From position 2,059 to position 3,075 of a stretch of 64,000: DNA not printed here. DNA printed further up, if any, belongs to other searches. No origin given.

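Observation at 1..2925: GatZ-like enzyme, Zn-dehydrogenase and cytidylyltransferase: a possible CDP-hexitol route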

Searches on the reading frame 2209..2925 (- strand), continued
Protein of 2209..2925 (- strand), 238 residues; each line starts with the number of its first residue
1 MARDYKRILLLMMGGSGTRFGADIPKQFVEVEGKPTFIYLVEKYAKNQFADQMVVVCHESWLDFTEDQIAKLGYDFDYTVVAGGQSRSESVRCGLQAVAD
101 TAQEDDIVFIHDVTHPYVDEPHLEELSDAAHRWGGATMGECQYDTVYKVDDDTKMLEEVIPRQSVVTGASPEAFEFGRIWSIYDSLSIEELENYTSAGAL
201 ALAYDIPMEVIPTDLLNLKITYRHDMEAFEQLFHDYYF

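Call 73: find_homologous_proteins(query=A2, max_evalue=1e-40)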
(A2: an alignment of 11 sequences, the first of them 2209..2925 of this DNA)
Query A2 (11 sequences) (238 aa, profile of the alignment): 882 proteins with E <= 1e-40 among 5593 candidates; the best 120 are listed.
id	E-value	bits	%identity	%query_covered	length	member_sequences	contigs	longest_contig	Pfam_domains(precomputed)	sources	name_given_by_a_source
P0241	4.3e-124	431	100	100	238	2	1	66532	PF01128.26,PF12804.14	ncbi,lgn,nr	ncbi:MAG: 2-C-methyl-D-erythritol 4-phosphate cytidylyltransferase [Coriobacteriaceae bacterium]|nr:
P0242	2.3e-123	429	61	98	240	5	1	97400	PF01128.26,PF12804.14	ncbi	-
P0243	1.1e-122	426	65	98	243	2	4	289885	PF01128.26,PF12804.14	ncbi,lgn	ncbi:MAG: 2-C-methyl-D-erythritol 4-phosphate cytidylyltransferase [Eggerthellaceae bacterium]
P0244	3.4e-122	425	74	100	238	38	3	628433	PF01128.26,PF12804.14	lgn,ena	-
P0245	9.7e-122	423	69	98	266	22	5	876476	PF01128.26,PF12804.14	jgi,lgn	jgi:2-C-methyl-D-erythritol 4-phosphate cytidylyltransferase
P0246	4.6e-121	421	70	99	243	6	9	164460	PF01128.26,PF12804.14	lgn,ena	-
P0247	2.5e-120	419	62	98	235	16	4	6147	PF01128.26,PF12804.14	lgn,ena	-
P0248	3.5e-120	418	66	98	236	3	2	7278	PF01128.26,PF12804.14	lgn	-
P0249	4.1e-120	418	64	98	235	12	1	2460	PF01128.26,PF12804.14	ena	-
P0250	4.4e-120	418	62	97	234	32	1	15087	PF01128.26,PF12804.14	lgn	-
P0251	1.8e-119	416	70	98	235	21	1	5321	PF01128.26,PF12804.14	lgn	-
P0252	2.5e-119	415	64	98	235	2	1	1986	PF01128.26,PF12804.14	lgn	-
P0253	3.1e-119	415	67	98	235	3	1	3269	PF01128.26,PF12804.14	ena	-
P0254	3.2e-119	415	69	98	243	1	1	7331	PF01128.26,PF12804.14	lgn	-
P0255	3.4e-119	415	65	98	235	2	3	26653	PF01128.26,PF12804.14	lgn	-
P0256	7.3e-119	414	69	98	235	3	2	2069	PF01128.26,PF12804.14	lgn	-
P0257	7.7e-119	414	64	98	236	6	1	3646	PF01128.26,PF12804.14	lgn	-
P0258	9.1e-119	413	59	98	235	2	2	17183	PF01128.26,PF12804.14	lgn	-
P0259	9.4e-119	413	63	98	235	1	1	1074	PF01128.26,PF12804.14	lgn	-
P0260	9.6e-119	413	64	98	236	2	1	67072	PF01128.26,PF12804.14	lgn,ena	-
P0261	1.3e-118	413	64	98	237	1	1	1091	PF01128.26,PF12804.14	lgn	-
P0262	1.3e-118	413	64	98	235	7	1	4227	PF01128.26,PF12804.14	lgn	-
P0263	1.4e-118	413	73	100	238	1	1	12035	PF01128.26,PF12804.14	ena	-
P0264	1.6e-118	413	57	100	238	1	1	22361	PF01128.26,PF12804.14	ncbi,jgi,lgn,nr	ncbi:MAG: 2-C-methyl-D-erythritol 4-phosphate cytidylyltransferase [Coriobacteriales bacterium]|jgi:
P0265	1.9e-118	412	65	97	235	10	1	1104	PF01128.26,PF12804.14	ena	-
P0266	8.7e-118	410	64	98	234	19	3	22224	PF01128.26,PF12804.14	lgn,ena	-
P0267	1.3e-117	410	64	98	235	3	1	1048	PF01128.26,PF12804.14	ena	-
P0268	1.8e-117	409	65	98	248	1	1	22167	PF01128.26,PF12804.14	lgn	-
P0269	5.2e-117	408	65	95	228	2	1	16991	PF01128.26,PF12804.14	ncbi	ncbi:MAG: 2-C-methyl-D-erythritol 4-phosphate cytidylyltransferase [Eggerthellaceae bacterium]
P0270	5.7e-117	408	64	98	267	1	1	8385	PF01128.26,PF12804.14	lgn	-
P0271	6.2e-117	407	65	98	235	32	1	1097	PF01128.26,PF12804.14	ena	-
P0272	7.8e-117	407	64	98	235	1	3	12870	PF01128.26,PF12804.14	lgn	-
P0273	8.8e-117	407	60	100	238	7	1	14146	PF01128.26,PF12804.14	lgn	-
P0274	1.2e-116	407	62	98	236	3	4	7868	PF01128.26,PF12804.14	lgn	-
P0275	1.7e-116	406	63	98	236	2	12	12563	PF01128.26,PF12804.14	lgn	-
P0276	5.4e-116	404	61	97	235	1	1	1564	PF01128.26,PF12804.14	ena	-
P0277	8.5e-116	404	66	98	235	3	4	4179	PF01128.26,PF12804.14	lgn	-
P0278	5.6e-115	401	64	98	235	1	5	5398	PF01128.26,PF12804.14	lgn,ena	-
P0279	3.2e-114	399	63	98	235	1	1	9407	PF01128.26,PF12804.14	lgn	-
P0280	7.9e-114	397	69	100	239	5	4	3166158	PF01128.26,PF12804.14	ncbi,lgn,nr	ncbi:Putative 2-C-methyl-D-erythritol 4-phosphate cytidylyltransferase 2 [Slackia heliotrinireducens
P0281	1.7e-113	396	63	98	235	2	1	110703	PF01128.26,PF12804.14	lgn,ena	-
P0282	5.9e-113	394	63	97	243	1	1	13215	PF00483.30,PF01128.26,PF12804.14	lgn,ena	-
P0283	9.3e-112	391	60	95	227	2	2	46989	PF01128.26,PF12804.14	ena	-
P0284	9.8e-112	390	63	98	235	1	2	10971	PF01128.26,PF12804.14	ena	-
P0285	1.5e-111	390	46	97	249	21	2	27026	PF01128.26,PF12804.14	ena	-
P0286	4.1e-111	388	56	97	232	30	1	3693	PF01128.26,PF12804.14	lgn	-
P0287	4.8e-111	388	57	97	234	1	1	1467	PF01128.26,PF12804.14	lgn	-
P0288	6.8e-111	388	71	95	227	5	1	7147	PF01128.26,PF12804.14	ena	-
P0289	7.9e-111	388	56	97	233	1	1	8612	PF01128.26,PF12804.14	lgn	-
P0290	1.3e-110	387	58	98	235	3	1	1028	PF01128.26,PF12804.14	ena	-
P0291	2.0e-110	386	61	98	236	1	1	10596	PF01128.26,PF12804.14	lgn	-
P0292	2.0e-110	386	55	98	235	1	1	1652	PF01128.26,PF12804.14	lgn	-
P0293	2.3e-110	386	63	97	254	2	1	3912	PF01128.26,PF12804.14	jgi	-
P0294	2.3e-110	386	57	97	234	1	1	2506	PF01128.26,PF12804.14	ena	-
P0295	2.7e-110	386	53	97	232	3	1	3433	PF01128.26,PF12804.14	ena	-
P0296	3.4e-110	385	57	97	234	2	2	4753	PF01128.26,PF12804.14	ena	-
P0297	3.7e-110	385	59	97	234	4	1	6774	PF01128.26,PF12804.14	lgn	-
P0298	1.1e-109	384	55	97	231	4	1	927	PF01128.26,PF12804.14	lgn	-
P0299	1.2e-109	384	58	97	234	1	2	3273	PF01128.26,PF12804.14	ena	-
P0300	1.3e-109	384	56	97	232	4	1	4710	PF01128.26,PF12804.14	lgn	-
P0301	1.5e-109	383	55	97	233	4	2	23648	PF01128.26,PF12804.14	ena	-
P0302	2.3e-109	383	57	97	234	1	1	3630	PF01128.26,PF12804.14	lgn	-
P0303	3.3e-109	382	61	98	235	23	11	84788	PF01128.26,PF12804.14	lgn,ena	-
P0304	3.5e-109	382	58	98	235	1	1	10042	PF01128.26,PF12804.14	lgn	-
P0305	5.4e-109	382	57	97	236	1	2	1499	PF01128.26,PF12804.14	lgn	-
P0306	6.4e-109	381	65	98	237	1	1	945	PF01128.26,PF12804.14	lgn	-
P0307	7.9e-109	381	57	97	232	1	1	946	PF01128.26,PF12804.14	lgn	-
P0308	8.3e-109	381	59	95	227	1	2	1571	PF01128.26,PF12804.14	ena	-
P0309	1.0e-108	381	56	100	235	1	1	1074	PF01128.26,PF12804.14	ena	-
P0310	1.3e-108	380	55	97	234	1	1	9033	PF01128.26,PF12804.14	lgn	-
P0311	1.3e-108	380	58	99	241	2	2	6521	PF01128.26,PF12804.14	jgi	-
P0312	1.8e-108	380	55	97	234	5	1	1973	PF01128.26,PF12804.14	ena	-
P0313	2.2e-108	380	57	97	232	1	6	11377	PF01128.26,PF12804.14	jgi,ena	-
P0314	2.7e-108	379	56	97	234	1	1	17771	PF01128.26,PF12804.14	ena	-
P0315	3.2e-108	379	56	97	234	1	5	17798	PF01128.26,PF12804.14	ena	-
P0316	5.1e-108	378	52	97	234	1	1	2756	PF01128.26,PF12804.14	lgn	-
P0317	5.5e-108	378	54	97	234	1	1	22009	PF01128.26,PF12804.14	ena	-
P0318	5.5e-108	378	55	97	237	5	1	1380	PF01128.26,PF12804.14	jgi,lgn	jgi:2-C-methyl-D-erythritol 4-phosphate cytidylyltransferase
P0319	7.8e-108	378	53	97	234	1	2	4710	PF01128.26,PF12804.14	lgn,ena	-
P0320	9.1e-108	377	50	97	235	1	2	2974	PF01128.26,PF12804.14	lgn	-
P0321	1.2e-107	377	44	97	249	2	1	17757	PF01128.26,PF12804.14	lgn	-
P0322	2.3e-107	376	55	97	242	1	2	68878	PF01128.26,PF12804.14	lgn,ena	-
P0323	3.5e-107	376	60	100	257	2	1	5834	PF01128.26,PF12804.14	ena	-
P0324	4.6e-107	375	55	97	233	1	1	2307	PF01128.26,PF12804.14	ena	-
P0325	5.5e-107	375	57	97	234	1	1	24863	PF01128.26,PF12804.14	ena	-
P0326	6.3e-107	375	53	97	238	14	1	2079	PF01128.26,PF12804.14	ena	-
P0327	8.2e-107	374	54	97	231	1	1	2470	PF01128.26,PF12804.14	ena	-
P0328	1.3e-106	374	54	97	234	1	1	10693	PF01128.26,PF12804.14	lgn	-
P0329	1.3e-106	374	56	97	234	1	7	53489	PF01128.26,PF12804.14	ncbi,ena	-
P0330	1.9e-106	373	52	97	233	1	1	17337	PF01128.26,PF12804.14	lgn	-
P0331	2.1e-106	373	52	97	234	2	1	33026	PF01128.26,PF12804.14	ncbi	-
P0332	2.2e-106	373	52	97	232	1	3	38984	PF01128.26,PF12804.14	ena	-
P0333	2.3e-106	373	54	97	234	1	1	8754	PF01128.26,PF12804.14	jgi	jgi:2-C-methyl-D-erythritol 4-phosphate cytidylyltransferase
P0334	2.8e-106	373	55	97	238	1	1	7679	PF01128.26,PF12804.14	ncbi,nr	ncbi:MAG: 2-C-methyl-D-erythritol 4-phosphate cytidylyltransferase [Eubacterium sp.]|nr:2-C-methyl-D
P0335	3.4e-106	372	57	97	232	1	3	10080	PF01128.26,PF12804.14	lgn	-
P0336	3.8e-106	372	52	98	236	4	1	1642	PF01128.26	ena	-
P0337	3.9e-106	372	55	97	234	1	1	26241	PF01128.26,PF12804.14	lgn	-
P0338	4.3e-106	372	54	97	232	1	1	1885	PF01128.26,PF12804.14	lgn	-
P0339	5.8e-106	372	55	97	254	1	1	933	PF01128.26,PF12804.14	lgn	-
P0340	7.5e-106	371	52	98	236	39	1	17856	PF01128.26,PF12804.14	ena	-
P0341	1.2e-105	371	52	97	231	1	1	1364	PF01128.26,PF12804.14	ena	-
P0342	1.8e-105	370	55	97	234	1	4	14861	PF01128.26,PF12804.14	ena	-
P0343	2.0e-105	370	51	97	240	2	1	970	PF01128.26,PF12804.14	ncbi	-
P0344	2.4e-105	370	55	96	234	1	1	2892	PF01128.26,PF12804.14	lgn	-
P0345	2.4e-105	370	53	98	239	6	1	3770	PF01128.26,PF12804.14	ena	-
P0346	2.5e-105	370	55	97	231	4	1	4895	PF01128.26,PF12804.14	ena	-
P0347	3.1e-105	369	56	97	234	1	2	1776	PF01128.26,PF12804.14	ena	-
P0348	3.2e-105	369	60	95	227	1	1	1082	PF01128.26,PF12804.14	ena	-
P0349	3.6e-105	369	54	97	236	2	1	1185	PF01128.26,PF12804.14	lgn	-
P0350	4.0e-105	369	55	98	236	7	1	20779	PF01128.26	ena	-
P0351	4.3e-105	369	53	97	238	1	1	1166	PF01128.26,PF12804.14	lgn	-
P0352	5.2e-105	368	55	97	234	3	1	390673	PF01128.26,PF12804.14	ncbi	-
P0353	5.6e-105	368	57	98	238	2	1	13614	PF01128.26,PF12804.14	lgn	-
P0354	7.6e-105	368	50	98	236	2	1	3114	PF01128.26,PF12804.14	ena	-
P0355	8.1e-105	368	52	98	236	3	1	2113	PF01128.26,PF12804.14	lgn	-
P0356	8.3e-105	368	56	97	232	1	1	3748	PF01128.26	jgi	jgi:2-C-methyl-D-erythritol 4-phosphate cytidylyltransferase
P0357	8.3e-105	368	51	98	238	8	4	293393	PF01128.26,PF12804.14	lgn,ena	-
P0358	1.1e-104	367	53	97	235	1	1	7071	PF01128.26,PF12804.14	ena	-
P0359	1.1e-104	367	52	97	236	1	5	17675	PF01128.26,PF12804.14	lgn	-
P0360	1.5e-104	367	54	97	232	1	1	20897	PF01128.26,PF12804.14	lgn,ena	-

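Call 75: find_encoding_contigs(protein=P0285, flank=7000, max_places=1)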
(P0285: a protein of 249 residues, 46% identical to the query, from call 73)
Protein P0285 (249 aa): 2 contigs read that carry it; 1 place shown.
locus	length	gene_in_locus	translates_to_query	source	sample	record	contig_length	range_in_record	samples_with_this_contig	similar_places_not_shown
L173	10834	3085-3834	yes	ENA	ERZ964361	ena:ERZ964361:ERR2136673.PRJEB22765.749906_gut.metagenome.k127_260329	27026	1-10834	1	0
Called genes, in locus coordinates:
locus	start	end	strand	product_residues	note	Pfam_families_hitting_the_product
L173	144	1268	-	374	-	PF04464:Glyphos_transf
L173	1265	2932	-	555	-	PF04464:Glyphos_transf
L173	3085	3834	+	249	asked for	PF01128:IspD, PF12804:NTP_transf_3 (faint)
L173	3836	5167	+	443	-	PF08013:GatZ_KbaZ-like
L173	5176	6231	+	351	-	PF08240:ADH_N, PF00107:ADH_zinc_N, PF13602:ADH_zinc_N_2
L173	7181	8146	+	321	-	PF01547:SBP_bac_1, PF13531:SBP_bac_11, PF13416:SBP_bac_8, PF13343:SBP_bac_6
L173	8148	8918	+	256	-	PF02463:SMC_N (weak), PF00005:ABC_tran, PF13401:AAA_22 (weak)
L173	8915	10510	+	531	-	PF00528:BPD_transp_1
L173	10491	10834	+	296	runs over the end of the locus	PF13412:HTH_24 (weak), PF24409:wHTH-PRTase_assc (faint), PF00483:NTP_transferase, PF12804:NTP_transf_3 (weak)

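Call 76: find_encoding_contigs(protein=P0357, flank=7000, max_places=1)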
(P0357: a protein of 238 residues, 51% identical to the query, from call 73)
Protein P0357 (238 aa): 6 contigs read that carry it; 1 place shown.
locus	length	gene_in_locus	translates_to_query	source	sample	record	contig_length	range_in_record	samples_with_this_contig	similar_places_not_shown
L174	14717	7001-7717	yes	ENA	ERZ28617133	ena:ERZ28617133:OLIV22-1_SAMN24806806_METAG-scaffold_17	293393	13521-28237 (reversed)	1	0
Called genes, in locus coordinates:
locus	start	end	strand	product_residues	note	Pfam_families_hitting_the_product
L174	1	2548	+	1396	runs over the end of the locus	PF02096:60KD_IMP, PF00884:Sulfatase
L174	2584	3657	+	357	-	PF01757:Acyl_transf_3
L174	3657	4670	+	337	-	PF01757:Acyl_transf_3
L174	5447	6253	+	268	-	PF01061:ABC2_membrane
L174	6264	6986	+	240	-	PF00005:ABC_tran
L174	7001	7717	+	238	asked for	PF01128:IspD, PF12804:NTP_transf_3 (weak)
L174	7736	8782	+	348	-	PF08240:ADH_N, PF00107:ADH_zinc_N, PF13602:ADH_zinc_N_2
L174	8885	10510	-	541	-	PF04464:Glyphos_transf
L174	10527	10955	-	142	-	-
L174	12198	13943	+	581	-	PF07973:tRNA_SAD, PF00587:tRNA-synt_2b, PF03129:HGTP_anticodon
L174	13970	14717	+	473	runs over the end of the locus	PF03816:LytR_cpsA_psr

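Call 77: find_encoding_contigs(protein=P0334, flank=7000, max_places=1)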
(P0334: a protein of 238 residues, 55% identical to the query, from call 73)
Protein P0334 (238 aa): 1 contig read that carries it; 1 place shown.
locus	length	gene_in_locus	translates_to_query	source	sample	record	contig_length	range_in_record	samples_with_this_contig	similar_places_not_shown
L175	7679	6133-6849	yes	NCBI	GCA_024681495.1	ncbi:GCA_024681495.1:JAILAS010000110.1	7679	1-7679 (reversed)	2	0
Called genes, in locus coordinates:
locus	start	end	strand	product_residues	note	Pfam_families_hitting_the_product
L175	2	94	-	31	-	?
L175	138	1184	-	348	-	PF08240:ADH_N, PF16912:Glu_dehyd_C, PF00107:ADH_zinc_N, PF13602:ADH_zinc_N_2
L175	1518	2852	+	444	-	PF08013:GatZ_KbaZ-like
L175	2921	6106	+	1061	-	PF04991:LicD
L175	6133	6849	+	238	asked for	PF01128:IspD, PF12804:NTP_transf_3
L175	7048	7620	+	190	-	PF13580:SIS_2, PF01380:SIS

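Call 83: find_encoding_contigs(protein=P0280, flank=10000, max_places=1)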
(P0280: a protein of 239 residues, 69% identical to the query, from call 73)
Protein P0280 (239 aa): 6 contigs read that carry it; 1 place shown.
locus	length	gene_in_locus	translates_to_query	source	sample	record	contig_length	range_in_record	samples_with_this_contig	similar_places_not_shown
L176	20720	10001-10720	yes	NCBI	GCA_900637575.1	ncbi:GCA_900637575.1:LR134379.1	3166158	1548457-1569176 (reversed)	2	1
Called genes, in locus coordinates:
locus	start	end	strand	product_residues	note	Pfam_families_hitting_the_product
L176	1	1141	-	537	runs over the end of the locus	PF04464:Glyphos_transf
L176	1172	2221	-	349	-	PF08240:ADH_N, PF16912:Glu_dehyd_C, PF00107:ADH_zinc_N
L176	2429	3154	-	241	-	PF01128:IspD, PF12804:NTP_transf_3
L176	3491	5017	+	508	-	PF03062:MBOAT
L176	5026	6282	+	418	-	-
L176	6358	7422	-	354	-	PF01757:Acyl_transf_3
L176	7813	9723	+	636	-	PF00535:Glycos_transf_2, PF10111:Glyco_tranf_2_2, PF13641:Glyco_tranf_2_3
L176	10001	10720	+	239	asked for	PF01128:IspD, PF12804:NTP_transf_3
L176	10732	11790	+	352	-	PF08240:ADH_N, PF16912:Glu_dehyd_C (weak), PF00107:ADH_zinc_N, PF13602:ADH_zinc_N_2 (weak)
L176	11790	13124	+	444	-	PF08013:GatZ_KbaZ-like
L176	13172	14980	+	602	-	PF04991:LicD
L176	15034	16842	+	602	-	-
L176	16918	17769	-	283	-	PF13276:HTH_21, PF00665:rve, PF13683:rve_3, PF13333:rve_2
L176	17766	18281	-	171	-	PF13384:HTH_23, PF13518:HTH_28 (weak), PF13565:HTH_32 (faint), PF01527:HTH_Tnp_1 (weak), PF13384:HTH_23, PF13518:HTH_28, PF13551:HTH_29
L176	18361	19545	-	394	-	PF04464:Glyphos_transf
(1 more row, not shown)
